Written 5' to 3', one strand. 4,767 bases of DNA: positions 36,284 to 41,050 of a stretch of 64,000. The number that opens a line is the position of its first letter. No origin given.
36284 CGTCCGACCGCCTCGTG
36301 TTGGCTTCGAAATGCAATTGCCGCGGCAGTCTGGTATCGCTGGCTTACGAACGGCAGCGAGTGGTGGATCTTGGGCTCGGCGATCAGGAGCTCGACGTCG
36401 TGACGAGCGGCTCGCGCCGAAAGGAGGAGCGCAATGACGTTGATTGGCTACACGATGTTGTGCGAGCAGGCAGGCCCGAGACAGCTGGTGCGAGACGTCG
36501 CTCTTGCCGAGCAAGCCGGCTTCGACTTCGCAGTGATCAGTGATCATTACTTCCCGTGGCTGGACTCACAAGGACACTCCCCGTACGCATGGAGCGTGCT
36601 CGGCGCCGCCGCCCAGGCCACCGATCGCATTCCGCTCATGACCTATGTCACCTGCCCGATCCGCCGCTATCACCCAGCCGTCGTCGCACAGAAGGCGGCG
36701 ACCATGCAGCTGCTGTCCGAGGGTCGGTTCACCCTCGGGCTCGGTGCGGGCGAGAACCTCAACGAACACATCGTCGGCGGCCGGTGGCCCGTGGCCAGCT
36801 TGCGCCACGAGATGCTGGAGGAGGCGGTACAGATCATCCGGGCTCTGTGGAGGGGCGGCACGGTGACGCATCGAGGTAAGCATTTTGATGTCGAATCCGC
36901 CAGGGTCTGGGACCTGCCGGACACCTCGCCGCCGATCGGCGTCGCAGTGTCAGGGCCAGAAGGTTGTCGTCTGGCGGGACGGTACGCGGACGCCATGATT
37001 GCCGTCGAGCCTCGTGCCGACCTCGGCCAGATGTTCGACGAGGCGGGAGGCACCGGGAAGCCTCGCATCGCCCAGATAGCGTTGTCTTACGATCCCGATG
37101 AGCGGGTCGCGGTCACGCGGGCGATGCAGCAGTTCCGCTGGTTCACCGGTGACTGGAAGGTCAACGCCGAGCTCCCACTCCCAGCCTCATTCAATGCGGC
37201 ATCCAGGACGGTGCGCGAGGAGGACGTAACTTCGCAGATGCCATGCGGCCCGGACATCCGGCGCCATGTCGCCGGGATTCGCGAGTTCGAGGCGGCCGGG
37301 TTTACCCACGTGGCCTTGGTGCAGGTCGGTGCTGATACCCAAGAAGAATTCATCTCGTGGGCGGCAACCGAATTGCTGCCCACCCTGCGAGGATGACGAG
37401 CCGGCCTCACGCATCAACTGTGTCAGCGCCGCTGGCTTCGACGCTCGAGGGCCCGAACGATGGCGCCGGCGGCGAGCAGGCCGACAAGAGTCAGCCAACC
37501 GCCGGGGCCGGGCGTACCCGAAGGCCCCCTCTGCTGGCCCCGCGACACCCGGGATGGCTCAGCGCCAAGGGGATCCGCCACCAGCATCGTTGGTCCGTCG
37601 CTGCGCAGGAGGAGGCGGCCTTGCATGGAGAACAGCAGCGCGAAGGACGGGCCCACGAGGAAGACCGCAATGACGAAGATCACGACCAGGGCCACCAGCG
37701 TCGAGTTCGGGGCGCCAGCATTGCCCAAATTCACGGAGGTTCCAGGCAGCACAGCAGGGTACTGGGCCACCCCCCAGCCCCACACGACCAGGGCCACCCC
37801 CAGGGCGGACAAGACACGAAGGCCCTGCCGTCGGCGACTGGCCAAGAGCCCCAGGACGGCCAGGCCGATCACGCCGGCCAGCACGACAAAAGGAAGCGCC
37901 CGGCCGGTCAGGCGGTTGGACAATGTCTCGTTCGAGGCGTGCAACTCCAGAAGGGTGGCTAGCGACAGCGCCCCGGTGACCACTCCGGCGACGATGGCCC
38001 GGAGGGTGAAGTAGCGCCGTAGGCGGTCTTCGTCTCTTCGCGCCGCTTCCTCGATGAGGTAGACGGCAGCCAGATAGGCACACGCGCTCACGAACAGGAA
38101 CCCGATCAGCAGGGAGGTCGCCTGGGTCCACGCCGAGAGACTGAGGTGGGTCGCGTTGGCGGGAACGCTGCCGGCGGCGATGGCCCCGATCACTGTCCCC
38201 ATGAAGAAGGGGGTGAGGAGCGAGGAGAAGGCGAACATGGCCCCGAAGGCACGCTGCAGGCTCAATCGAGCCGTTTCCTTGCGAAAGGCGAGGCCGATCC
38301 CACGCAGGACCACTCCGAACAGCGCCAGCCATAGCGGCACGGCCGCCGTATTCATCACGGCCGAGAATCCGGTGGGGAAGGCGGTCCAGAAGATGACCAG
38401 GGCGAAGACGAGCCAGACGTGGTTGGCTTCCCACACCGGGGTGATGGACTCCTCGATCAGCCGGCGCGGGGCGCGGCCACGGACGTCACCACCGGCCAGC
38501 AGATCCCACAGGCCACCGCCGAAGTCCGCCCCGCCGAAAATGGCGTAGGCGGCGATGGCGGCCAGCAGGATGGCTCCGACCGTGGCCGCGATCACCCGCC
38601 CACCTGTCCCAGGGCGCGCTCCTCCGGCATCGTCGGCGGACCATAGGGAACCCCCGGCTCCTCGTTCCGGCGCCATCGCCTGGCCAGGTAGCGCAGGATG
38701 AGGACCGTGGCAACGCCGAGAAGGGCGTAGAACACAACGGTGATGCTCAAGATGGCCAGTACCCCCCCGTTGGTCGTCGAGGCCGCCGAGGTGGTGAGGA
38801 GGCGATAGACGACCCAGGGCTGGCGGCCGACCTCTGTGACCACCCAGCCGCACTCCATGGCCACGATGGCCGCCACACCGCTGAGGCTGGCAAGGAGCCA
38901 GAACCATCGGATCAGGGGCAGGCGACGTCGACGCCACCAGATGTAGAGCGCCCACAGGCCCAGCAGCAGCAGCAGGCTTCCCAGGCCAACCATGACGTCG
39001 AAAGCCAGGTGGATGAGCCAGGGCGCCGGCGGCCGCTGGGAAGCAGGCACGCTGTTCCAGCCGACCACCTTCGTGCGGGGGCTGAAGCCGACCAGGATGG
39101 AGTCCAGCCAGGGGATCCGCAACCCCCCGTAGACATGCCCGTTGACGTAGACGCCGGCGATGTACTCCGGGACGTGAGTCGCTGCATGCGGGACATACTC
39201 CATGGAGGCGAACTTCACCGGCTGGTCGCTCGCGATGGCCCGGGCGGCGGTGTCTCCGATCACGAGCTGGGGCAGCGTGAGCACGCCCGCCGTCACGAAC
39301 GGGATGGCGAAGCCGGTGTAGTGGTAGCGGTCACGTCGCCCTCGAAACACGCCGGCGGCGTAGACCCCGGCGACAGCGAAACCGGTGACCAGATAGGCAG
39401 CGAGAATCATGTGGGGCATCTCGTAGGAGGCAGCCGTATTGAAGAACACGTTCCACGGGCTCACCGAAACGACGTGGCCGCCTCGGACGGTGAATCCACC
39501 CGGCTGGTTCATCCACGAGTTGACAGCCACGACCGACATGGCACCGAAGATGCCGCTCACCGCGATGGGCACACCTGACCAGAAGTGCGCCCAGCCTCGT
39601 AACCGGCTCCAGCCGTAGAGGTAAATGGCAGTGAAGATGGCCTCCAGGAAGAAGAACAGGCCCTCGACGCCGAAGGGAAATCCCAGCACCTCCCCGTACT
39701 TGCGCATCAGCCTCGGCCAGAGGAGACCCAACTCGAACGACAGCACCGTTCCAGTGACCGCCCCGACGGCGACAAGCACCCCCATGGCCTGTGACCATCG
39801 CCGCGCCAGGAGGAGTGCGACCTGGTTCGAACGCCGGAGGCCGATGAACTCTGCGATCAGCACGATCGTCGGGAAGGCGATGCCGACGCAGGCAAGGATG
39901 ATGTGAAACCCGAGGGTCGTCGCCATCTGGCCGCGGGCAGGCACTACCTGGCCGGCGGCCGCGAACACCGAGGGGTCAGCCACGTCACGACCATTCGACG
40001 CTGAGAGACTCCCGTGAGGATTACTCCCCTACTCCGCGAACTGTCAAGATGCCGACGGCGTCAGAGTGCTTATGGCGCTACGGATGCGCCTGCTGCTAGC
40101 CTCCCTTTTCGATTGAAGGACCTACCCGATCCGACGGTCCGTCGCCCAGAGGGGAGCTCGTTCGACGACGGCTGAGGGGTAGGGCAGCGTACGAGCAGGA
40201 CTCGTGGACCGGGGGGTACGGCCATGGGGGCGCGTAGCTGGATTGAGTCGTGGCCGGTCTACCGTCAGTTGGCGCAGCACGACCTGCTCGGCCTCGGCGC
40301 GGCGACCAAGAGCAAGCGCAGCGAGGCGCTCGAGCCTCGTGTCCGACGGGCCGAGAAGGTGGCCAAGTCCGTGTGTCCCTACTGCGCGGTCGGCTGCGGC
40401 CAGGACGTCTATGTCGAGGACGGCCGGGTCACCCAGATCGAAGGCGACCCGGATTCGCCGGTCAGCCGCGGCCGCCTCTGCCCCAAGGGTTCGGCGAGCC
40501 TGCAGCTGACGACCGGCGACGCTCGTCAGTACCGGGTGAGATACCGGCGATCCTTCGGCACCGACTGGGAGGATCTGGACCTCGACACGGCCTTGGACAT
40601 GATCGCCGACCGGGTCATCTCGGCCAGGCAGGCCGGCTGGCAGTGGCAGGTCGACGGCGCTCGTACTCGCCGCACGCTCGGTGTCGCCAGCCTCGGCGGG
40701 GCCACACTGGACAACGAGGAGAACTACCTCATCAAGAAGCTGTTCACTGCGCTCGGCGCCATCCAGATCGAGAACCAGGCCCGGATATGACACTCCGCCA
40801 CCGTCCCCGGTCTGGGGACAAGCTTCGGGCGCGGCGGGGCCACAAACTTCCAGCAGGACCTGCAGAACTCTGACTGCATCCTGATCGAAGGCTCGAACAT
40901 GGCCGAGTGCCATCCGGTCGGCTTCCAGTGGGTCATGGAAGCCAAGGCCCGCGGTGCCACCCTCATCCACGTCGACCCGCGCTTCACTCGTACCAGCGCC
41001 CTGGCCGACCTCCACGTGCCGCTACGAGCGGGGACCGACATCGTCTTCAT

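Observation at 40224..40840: The split formate dehydrogenase ORFs are one selenocysteine-encoding gene with a SECIS-like hairpin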

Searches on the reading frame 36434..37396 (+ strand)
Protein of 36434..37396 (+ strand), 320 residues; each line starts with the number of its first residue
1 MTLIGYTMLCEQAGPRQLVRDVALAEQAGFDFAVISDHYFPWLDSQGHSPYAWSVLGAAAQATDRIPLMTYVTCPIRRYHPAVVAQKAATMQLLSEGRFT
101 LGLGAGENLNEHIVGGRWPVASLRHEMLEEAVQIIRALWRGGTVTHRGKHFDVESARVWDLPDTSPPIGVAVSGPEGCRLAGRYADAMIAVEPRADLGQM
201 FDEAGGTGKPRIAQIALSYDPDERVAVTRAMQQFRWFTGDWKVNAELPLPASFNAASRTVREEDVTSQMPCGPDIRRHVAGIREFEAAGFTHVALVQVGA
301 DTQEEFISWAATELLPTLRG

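Call 7: search_protein_families(library=pfam, proteins=[window:36434-37396:+])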
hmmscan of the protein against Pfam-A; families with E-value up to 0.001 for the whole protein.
window:36434-37396:+ (320 aa): 1 family
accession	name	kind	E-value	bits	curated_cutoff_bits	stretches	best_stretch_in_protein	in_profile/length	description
PF00296.26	Bac_luciferase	-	8.6e-48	163.7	27.9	1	13-292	20-314/314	Luciferase-like monooxygenase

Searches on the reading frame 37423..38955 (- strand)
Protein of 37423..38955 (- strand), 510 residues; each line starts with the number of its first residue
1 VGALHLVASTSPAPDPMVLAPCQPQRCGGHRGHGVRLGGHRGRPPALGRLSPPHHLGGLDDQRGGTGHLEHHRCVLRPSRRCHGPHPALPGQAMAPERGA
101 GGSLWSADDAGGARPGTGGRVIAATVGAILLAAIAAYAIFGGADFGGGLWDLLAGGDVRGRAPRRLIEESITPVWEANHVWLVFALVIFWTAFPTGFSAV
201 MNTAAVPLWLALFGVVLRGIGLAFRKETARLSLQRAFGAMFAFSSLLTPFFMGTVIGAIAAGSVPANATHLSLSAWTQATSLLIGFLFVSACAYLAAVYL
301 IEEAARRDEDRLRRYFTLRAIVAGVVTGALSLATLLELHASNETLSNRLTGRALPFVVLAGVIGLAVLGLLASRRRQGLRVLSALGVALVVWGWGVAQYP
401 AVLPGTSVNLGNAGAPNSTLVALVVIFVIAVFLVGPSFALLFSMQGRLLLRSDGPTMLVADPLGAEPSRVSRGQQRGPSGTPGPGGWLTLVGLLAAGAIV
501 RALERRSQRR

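Call 7: search_protein_families(library=pfam, proteins=[window:37423-38955:-])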
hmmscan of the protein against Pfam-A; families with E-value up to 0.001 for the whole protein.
window:37423-38955:- (510 aa): 1 family
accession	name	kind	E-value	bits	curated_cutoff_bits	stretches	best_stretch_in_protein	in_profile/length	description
PF02322.20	Cyt_bd_oxida_II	-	2.9e-56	191.5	35.6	1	128-443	7-300/302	Cytochrome bd terminal oxidase subunit II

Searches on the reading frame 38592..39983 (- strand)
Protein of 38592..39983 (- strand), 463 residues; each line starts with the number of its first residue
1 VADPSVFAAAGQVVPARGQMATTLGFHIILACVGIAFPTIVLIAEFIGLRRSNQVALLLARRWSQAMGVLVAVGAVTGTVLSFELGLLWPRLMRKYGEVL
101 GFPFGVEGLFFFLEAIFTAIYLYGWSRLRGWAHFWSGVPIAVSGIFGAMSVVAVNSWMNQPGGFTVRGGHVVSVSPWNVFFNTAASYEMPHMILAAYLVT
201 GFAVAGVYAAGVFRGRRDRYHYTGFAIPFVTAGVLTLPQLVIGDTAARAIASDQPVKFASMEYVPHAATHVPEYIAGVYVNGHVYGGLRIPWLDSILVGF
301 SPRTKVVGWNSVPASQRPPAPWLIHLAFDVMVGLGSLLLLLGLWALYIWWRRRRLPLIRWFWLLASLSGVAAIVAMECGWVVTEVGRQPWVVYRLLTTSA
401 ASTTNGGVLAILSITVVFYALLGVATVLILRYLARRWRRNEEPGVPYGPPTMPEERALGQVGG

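Call 7: search_protein_families(library=pfam, proteins=[window:38592-39983:-])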
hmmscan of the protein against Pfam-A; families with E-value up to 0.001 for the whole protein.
window:38592-39983:- (463 aa): 1 family
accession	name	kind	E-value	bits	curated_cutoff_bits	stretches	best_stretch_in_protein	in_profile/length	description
PF01654.22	Cyt_bd_oxida_I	-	4.7e-112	375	26.2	1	16-435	2-415/418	Cytochrome bd terminal oxidase subunit I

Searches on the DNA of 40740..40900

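Call 20: search_rna_families(source=window, start=40740, end=40900, threshold=evalue, max_evalue=10, show_alignments=3)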
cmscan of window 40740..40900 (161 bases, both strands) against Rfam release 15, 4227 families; matches with E-value up to 10: 1.
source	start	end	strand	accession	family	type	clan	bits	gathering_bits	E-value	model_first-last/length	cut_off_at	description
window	40785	40843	+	RF01989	SECIS_3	Cis-reg;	-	20.6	63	0.016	1-59/59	no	Selenocysteine insertion sequence 3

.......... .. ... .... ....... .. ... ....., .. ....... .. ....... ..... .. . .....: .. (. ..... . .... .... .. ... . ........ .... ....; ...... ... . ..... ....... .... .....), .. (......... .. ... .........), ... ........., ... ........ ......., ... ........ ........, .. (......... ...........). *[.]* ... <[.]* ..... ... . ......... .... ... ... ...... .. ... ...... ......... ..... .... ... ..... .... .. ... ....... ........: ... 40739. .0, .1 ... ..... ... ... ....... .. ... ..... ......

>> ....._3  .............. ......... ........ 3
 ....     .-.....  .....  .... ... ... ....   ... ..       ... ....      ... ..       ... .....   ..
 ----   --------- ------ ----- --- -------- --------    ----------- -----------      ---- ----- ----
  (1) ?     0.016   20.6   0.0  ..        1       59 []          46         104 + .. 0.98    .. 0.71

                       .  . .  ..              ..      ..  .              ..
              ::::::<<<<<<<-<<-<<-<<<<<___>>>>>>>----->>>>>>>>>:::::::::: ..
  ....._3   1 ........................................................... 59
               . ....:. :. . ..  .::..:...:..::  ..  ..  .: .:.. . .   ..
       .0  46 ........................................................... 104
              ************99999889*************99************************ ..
